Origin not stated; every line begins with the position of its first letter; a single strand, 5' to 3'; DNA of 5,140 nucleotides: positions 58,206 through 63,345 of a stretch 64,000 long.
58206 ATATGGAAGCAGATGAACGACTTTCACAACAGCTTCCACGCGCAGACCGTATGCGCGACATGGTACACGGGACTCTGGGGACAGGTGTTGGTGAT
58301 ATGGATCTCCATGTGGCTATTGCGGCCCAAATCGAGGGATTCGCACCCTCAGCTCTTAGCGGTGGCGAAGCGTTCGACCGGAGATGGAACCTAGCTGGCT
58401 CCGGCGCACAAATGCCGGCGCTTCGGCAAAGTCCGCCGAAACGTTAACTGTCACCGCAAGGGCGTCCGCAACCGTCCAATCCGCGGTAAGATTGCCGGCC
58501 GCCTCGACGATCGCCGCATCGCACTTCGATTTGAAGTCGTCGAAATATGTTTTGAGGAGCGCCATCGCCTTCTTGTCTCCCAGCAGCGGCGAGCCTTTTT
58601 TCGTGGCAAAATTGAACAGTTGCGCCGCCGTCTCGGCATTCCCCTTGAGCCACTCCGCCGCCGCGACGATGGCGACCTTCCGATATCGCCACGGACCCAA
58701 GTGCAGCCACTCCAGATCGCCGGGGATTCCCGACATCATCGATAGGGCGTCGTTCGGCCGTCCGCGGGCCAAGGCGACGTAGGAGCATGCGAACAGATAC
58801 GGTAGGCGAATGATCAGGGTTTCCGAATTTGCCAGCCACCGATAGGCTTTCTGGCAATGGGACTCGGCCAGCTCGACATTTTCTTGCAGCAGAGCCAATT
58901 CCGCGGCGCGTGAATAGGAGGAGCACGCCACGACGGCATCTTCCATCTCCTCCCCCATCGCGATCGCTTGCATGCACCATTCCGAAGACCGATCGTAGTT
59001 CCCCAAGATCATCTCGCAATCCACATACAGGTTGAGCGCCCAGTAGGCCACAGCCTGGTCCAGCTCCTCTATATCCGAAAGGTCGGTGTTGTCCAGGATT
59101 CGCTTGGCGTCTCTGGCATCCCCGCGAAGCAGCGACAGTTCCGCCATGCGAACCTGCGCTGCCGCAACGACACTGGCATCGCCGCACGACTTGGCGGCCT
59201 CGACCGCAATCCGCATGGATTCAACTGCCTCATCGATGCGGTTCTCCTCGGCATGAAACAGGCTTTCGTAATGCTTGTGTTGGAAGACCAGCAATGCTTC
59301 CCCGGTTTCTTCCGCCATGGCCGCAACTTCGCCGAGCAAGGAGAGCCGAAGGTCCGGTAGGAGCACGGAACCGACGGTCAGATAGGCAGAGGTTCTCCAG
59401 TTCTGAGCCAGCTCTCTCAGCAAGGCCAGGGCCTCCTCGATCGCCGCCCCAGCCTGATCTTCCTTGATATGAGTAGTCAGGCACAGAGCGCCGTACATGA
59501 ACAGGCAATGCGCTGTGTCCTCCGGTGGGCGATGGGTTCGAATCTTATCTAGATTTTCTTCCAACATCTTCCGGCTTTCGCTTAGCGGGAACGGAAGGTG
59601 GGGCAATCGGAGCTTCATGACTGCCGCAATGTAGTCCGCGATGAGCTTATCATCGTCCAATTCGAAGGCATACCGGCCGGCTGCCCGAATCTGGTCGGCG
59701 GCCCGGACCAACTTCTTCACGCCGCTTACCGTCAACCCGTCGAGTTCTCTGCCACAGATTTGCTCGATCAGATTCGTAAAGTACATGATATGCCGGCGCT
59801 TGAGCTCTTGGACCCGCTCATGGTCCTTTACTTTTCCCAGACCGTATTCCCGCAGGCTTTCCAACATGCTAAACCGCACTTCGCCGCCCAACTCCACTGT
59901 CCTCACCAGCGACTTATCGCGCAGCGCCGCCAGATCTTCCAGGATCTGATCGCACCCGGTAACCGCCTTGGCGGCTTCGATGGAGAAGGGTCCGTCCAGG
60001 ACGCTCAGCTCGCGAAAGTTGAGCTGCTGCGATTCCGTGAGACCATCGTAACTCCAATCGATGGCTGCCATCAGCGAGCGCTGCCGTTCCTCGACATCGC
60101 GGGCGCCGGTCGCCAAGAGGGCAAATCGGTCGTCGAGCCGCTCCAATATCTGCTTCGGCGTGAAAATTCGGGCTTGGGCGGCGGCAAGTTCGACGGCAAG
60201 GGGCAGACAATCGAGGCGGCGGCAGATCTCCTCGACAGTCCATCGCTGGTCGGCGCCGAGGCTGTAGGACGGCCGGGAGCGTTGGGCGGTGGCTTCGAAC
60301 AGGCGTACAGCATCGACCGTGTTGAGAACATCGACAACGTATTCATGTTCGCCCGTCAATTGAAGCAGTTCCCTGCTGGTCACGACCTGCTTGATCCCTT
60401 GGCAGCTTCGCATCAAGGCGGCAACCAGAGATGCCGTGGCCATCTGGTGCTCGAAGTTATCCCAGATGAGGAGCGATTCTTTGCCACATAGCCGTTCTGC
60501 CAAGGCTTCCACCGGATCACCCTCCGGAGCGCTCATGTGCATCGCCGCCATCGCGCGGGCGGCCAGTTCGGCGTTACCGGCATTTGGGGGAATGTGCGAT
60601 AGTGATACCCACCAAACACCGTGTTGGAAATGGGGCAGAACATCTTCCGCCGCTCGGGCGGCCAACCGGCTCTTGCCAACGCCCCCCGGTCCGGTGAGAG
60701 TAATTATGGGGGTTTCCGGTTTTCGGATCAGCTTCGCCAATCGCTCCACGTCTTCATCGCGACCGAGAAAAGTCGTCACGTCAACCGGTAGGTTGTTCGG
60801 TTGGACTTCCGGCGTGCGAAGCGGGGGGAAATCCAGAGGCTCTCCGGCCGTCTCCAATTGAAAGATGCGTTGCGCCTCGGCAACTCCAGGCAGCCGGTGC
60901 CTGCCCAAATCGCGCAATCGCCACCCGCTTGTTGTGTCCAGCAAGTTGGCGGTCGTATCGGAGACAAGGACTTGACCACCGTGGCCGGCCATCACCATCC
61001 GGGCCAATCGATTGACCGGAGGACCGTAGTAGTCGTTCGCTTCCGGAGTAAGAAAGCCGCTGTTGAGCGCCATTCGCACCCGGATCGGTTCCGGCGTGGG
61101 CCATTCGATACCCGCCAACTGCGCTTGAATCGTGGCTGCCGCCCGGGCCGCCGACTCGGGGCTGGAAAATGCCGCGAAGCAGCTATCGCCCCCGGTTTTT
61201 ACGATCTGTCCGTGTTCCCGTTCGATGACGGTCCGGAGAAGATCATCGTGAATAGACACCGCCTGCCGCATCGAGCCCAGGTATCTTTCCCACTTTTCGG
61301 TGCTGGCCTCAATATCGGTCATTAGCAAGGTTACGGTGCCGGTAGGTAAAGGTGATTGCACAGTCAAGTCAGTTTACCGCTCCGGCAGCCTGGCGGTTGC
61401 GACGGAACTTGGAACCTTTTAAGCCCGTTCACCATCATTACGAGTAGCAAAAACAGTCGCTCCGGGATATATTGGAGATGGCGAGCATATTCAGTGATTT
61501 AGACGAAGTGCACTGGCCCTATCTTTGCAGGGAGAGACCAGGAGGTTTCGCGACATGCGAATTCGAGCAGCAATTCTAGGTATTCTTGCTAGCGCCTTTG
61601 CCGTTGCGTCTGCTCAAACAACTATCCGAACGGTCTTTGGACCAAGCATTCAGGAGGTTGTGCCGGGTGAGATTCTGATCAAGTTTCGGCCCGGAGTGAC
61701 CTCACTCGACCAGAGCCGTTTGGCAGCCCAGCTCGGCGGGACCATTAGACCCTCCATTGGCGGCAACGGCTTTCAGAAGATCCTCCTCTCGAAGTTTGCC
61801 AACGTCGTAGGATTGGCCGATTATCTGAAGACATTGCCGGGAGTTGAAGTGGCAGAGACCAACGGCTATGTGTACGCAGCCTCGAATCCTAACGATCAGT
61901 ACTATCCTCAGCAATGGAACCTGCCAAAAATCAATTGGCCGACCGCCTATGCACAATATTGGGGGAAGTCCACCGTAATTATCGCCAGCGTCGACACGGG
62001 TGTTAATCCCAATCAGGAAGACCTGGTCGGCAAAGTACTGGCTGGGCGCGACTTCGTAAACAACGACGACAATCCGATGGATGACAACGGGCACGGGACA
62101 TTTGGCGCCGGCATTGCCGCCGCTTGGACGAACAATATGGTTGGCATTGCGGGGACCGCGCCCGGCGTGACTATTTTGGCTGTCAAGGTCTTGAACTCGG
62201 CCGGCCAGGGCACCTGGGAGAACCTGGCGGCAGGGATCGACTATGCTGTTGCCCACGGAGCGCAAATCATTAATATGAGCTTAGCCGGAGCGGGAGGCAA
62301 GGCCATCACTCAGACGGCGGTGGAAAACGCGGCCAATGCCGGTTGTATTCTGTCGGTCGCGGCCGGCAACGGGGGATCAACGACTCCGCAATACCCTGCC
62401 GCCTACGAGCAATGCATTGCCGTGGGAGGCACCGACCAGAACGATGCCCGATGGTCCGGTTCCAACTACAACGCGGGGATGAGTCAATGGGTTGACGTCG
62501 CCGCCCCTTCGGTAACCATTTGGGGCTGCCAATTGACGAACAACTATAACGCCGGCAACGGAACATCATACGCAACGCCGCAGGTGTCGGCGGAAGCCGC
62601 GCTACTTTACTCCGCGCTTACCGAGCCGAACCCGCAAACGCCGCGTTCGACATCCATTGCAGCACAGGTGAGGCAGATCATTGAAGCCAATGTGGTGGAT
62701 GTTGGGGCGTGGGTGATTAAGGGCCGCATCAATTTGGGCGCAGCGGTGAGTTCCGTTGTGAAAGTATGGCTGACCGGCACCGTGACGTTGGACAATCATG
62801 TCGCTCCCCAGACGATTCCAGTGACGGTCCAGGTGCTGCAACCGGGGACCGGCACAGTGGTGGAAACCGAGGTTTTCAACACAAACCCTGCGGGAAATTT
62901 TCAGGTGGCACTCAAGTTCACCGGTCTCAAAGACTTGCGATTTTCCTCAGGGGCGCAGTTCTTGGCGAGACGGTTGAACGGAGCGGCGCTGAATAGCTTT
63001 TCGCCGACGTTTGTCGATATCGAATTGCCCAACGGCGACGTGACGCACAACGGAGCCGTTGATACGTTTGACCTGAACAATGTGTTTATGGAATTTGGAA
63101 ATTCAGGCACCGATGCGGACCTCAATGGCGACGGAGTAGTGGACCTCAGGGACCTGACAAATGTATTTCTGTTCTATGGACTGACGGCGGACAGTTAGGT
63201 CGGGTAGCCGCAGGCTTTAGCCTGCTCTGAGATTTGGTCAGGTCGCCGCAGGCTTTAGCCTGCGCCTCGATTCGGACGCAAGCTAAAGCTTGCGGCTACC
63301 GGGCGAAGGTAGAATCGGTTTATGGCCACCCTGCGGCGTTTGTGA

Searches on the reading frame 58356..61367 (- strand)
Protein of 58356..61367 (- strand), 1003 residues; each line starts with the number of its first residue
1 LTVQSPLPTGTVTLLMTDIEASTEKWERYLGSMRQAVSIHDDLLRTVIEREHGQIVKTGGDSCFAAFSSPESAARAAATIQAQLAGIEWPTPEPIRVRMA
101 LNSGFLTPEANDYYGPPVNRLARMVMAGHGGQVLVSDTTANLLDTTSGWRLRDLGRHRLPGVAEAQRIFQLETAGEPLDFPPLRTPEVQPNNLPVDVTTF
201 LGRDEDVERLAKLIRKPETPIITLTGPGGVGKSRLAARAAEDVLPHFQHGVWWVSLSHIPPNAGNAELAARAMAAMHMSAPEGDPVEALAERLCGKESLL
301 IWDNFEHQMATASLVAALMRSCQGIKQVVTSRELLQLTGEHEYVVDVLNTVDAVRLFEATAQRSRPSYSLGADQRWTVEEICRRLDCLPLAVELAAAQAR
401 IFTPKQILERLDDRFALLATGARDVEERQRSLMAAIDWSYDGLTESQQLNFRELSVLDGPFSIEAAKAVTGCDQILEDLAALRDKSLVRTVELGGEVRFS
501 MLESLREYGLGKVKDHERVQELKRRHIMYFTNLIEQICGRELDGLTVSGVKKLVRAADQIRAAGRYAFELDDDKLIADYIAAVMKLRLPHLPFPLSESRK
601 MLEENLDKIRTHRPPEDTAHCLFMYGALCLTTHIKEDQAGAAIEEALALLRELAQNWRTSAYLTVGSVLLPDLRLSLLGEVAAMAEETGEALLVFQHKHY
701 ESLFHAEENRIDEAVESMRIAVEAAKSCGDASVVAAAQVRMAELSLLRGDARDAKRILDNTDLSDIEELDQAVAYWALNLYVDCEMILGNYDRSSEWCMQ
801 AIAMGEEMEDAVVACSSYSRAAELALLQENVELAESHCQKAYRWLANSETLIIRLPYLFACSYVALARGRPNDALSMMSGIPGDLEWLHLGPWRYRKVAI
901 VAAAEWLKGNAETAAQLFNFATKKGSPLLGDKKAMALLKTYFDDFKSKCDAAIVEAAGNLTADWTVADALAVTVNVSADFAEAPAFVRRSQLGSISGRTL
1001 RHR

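Call 25: search_protein_families(library=pfam, proteins=[window:58356-61367:-], max_evalue=0.01)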
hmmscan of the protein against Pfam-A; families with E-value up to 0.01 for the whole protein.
window:58356-61367:- (1003 aa): 5 families
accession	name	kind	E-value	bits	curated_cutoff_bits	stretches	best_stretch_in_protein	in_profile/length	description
PF00211.25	Guanylate_cyc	-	1e-10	42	21.9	1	9-171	6-181/183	Adenylate and Guanylate cyclase catalytic domain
PF00931.28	NB-ARC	-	4.2e-09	36.5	23.5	1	205-441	3-247/248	NB-ARC domain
PF13191.12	AAA_16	-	6.4e-08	33.7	32.6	1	200-262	2-63/167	AAA ATPase domain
PF13424.12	TPR_12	-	0.0021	18.6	30.1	0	815-877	3-67/77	Tetratricopeptide repeat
PF01637.24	ATPase_2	-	0.0043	17.3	33.2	1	200-252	1-53/225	ATPase domain predominantly from Archaea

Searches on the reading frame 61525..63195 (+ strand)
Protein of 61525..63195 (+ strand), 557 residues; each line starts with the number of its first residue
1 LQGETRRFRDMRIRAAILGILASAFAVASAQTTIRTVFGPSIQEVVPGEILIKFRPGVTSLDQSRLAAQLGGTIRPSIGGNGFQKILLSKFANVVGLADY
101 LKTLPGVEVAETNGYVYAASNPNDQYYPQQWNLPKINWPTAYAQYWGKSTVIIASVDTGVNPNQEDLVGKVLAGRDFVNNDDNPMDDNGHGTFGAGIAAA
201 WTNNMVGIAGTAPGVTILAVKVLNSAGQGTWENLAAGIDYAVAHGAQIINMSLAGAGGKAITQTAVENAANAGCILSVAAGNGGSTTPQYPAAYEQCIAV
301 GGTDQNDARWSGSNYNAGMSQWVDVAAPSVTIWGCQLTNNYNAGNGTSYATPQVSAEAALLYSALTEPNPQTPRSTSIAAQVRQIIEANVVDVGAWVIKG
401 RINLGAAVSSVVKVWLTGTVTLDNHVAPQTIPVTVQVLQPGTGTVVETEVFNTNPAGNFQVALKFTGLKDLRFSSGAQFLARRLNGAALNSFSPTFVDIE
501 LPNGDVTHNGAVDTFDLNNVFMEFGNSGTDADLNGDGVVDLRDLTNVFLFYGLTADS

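Call 4: search_protein_families(library=pfam, proteins=[window:61525-63195:+], max_evalue=1)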
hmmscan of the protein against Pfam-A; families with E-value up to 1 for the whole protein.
window:61525-63195:+ (557 aa): 5 families
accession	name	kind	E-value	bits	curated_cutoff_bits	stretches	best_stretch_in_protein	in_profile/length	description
PF00082.27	Peptidase_S8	-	2.2e-41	142.5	21.8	1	149-386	2-269/288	Subtilase family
PF22148.1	Fervidolysin_NPro-like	-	1.4e-07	32.2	21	1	42-113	12-81/81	Fervidolysin N-terminal prodomain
PF00404.24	Dockerin_1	-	0.039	14.6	22.9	1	504-546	2-51/57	Dockerin type I domain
PF01887.21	SAM_HAT_N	-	0.092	13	26.3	1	142-181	52-90/145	SAM hydroxide adenosyltransferase N-terminal domain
PF13202.12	EF-hand_5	-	0.21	11.6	25.9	1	531-546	8-23/25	EF hand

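Call 9: search_protein_families(library=ncbifam, proteins=[window:61525-63195:+], max_evalue=1)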
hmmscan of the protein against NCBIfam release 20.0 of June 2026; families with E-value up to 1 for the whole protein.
window:61525-63195:+ (557 aa): 9 families
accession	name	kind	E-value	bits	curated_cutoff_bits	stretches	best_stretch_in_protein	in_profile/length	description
TIGR03921.1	T7SS_mycosin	equivalog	1.9e-42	145.7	278.75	1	150-391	14-264/353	type VII secretion-associated serine protease mycosin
NF049966.1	QH_SP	equivalog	5.3e-19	68.4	165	1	153-371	2-201/219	subtilisin-like serine protease QhpE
NF033595.1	denti_PrtP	equivalog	9.2e-19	67.5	300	2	249-363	342-458/606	dentilisin complex serine proteinase subunit PrtP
TIGR03895.1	protease_PatA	subfamily_domain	1.8e-14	53.4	421.05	1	209-411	18-228/606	PatA/PatG family cyanobactin maturation protease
NF042956.1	IteS_antiphage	equivalog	1.9e-08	33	900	2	149-256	255-361/747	S8 family anti-phage peptidase IteS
NF040553.1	SGO_0316_fam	subfamily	6.8e-06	24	1400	1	184-282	354-463/1486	SGO_0316/SGO_0317 family LPXTG-anchored serine peptidase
NF040809.1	germ_prot_CspBA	exception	0.0015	16.2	1250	2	287-364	967-1047/1099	bifunctional germination protease/germinant receptor pseudoprotease CspBA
NF041540.1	dockerin_GC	domain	0.0028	18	29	1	498-545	4-57/67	GC-type dockerin domain-anchored protein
NF040808.2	CspC_non_triad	exception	0.04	12.4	675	0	179-290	158-284/556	bile acid germinant receptor pseudoprotease CspC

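Call 68: find_encoding_contigs(protein=window:61555-63195:+, flank=1000, max_places=2)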
Protein window:61555-63195:+ (547 aa): no gene with exactly this product is on record in the collection.

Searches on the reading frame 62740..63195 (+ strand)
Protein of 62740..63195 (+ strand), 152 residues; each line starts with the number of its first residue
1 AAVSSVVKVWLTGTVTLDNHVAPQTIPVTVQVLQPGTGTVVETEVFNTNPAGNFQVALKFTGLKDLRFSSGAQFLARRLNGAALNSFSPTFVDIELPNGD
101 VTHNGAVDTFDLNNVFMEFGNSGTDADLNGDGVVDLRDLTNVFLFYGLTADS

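Call 9: search_protein_families(library=ncbifam, proteins=[window:62740-63195:+], max_evalue=1)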
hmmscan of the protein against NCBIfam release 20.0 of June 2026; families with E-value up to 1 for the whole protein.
window:62740-63195:+ (152 aa): 1 family
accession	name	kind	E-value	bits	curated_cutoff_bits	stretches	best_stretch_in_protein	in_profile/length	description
NF041540.1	dockerin_GC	domain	0.00041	20.7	29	1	93-140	4-57/67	GC-type dockerin domain-anchored protein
